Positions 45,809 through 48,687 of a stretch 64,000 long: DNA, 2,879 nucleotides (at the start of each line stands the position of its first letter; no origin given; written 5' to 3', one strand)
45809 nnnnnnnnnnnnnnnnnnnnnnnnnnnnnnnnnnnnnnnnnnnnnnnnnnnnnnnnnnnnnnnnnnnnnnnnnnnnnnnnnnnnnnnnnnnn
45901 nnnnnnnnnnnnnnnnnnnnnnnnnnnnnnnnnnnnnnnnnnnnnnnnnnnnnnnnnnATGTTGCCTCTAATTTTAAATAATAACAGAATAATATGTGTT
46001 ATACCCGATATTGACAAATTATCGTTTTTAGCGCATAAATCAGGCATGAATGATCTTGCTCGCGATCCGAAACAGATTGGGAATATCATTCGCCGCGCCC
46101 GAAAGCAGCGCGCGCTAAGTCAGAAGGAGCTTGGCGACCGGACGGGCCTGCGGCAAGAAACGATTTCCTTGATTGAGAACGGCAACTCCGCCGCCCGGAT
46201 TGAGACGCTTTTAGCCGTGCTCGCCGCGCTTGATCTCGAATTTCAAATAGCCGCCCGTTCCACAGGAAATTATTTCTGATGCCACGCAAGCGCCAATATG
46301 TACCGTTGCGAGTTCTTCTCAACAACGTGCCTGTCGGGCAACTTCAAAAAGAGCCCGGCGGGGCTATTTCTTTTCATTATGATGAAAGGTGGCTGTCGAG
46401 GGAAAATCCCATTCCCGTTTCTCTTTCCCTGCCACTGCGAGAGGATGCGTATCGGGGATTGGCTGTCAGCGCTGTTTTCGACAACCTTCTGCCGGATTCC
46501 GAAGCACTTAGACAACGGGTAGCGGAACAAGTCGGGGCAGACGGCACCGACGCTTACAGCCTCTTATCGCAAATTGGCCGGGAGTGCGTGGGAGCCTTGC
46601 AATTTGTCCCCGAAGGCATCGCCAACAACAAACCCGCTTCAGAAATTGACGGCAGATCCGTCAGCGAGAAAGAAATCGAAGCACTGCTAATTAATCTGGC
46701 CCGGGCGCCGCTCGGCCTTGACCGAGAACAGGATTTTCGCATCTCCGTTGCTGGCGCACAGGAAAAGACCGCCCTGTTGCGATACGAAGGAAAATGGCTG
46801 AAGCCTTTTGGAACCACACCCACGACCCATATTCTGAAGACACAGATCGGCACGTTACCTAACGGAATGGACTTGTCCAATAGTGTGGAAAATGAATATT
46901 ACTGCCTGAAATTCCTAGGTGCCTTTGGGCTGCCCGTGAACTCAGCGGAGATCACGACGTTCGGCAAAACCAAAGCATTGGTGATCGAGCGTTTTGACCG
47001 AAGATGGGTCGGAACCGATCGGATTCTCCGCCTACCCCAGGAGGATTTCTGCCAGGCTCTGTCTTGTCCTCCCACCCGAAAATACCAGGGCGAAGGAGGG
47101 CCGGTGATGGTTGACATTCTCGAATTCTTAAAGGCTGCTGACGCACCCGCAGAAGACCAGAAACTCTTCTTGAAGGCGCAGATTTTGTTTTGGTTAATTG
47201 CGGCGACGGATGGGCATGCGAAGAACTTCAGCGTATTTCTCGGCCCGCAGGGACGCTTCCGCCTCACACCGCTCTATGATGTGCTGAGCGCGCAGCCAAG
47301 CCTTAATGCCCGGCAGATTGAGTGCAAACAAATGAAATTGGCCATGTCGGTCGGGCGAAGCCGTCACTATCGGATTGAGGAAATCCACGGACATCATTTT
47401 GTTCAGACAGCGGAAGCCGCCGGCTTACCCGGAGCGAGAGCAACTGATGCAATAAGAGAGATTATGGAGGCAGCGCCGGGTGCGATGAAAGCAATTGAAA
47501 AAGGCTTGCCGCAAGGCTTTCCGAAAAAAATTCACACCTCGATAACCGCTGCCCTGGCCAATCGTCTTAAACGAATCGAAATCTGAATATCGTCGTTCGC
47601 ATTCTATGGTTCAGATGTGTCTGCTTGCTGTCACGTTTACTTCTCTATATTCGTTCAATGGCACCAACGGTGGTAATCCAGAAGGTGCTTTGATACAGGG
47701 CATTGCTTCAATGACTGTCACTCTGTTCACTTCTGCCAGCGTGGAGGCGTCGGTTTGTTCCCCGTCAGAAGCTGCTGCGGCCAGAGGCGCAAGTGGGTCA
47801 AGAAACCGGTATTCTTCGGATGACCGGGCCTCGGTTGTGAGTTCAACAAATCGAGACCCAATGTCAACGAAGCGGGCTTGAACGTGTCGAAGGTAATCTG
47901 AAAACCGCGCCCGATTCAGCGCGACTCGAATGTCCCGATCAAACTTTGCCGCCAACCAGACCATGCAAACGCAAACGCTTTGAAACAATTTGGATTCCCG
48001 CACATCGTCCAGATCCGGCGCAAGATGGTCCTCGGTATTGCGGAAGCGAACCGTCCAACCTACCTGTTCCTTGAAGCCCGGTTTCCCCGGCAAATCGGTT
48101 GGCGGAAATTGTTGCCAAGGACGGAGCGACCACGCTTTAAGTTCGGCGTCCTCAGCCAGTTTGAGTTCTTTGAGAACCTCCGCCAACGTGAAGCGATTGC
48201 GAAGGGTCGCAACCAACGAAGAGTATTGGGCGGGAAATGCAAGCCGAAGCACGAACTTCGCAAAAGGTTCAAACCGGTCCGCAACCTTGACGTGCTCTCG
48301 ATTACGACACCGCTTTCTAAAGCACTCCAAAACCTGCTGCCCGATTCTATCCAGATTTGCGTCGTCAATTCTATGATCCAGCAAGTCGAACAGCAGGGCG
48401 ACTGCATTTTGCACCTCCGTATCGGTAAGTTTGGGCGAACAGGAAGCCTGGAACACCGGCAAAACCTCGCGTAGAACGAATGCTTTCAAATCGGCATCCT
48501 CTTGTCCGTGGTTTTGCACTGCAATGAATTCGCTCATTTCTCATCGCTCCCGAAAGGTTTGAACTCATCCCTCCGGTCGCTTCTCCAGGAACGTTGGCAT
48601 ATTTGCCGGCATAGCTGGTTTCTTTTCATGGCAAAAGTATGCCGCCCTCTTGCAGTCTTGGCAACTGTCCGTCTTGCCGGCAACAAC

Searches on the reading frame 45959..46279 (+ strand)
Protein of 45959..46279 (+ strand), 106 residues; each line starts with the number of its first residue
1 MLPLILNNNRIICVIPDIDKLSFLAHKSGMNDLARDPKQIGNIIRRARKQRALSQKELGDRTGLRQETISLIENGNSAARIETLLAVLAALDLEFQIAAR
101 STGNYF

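Call 3: search_protein_families(library=pfam, proteins=[window:45959-46279:+], max_evalue=1)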
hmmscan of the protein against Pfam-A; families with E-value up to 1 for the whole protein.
window:45959-46279:+ (106 aa): 9 families
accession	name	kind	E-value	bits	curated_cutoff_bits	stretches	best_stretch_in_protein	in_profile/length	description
PF01381.28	HTH_3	-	1.5e-12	47.8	23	1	44-95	1-52/55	Helix-turn-helix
PF12844.13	HTH_19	-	3.8e-08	33.6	30.2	1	41-91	1-51/64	Helix-turn-helix domain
PF13560.12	HTH_31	-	1.6e-07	32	27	1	40-93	2-56/64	Helix-turn-helix domain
PF13744.12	HTH_37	-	3.7e-06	27.1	27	1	40-99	19-79/80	Helix-turn-helix domain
PF13443.12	HTH_26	-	0.00021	21.9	22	1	44-94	2-53/63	Cro/C1-type HTH DNA-binding domain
PF13413.12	HTH_25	-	0.00033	20.8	24.6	1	44-78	2-36/62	Helix-turn-helix domain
PF04814.19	HNF-1_N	-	0.0015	19.4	29.7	1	32-70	114-152/175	Hepatocyte nuclear factor 1 (HNF-1), N terminus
PF04545.22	Sigma70_r4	-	0.028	14.4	24.1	1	47-73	15-41/50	Sigma-70, region 4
PF21716.3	dnstrm_HI1420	-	0.03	14.6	27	1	54-98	45-89/90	Probable addiction module antidote protein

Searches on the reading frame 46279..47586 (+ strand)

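Call 3: search_protein_families(library=pfam, proteins=[window:46279-47586:+], max_evalue=1)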
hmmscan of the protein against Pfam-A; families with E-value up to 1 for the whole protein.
window:46279-47586:+ (435 aa): 2 families
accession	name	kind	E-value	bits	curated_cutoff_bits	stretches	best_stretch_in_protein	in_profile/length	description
PF07804.18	HipA_C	-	4.2e-52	177.3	30.5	1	155-401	1-211/213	HipA-like C-terminal domain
PF13657.11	Couple_hipA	-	9.9e-27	93.8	22.5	1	10-109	1-98/99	HipA N-terminal domain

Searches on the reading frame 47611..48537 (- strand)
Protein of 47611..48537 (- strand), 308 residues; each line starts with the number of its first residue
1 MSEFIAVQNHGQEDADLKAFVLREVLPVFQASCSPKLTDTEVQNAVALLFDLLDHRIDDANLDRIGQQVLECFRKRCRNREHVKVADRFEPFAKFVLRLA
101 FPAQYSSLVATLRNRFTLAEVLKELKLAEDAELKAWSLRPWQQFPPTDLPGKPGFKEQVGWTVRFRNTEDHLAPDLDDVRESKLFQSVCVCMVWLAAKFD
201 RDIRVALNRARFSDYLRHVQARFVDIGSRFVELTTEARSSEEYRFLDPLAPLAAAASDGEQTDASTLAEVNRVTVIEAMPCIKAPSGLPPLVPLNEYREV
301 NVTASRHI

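Call 3: search_protein_families(library=pfam, proteins=[window:47611-48537:-], max_evalue=1)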
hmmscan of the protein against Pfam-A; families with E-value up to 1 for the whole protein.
window:47611-48537:- (308 aa): 1 family
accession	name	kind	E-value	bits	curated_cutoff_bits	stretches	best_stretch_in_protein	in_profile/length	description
PF13500.12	AAA_26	-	0.14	12.4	27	1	225-279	49-107/198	AAA domain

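Call 4: search_protein_families(library=padloc, proteins=[window:47611-48537:-], max_evalue=1)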
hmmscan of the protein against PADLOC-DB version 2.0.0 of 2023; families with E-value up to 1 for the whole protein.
window:47611-48537:- (308 aa): 0 families

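Call 5: search_protein_families(library=ncbifam, proteins=[window:47611-48537:-], max_evalue=1)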
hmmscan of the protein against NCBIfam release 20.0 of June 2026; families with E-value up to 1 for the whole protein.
window:47611-48537:- (308 aa): 0 families

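Call 6: search_protein_families(library=phrogs, proteins=[window:47611-48537:-], max_evalue=1)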
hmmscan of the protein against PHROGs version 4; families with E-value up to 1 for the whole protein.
window:47611-48537:- (308 aa): 1 family
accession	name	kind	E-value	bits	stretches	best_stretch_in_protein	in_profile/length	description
phrog_32520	-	unknown function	0.27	12.3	0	170-221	43-93/127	-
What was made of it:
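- Tried and rejected: Pfam, NCBIfam, PADLOC and PHROGs on the window proteins gave nothing (calls 3-6).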
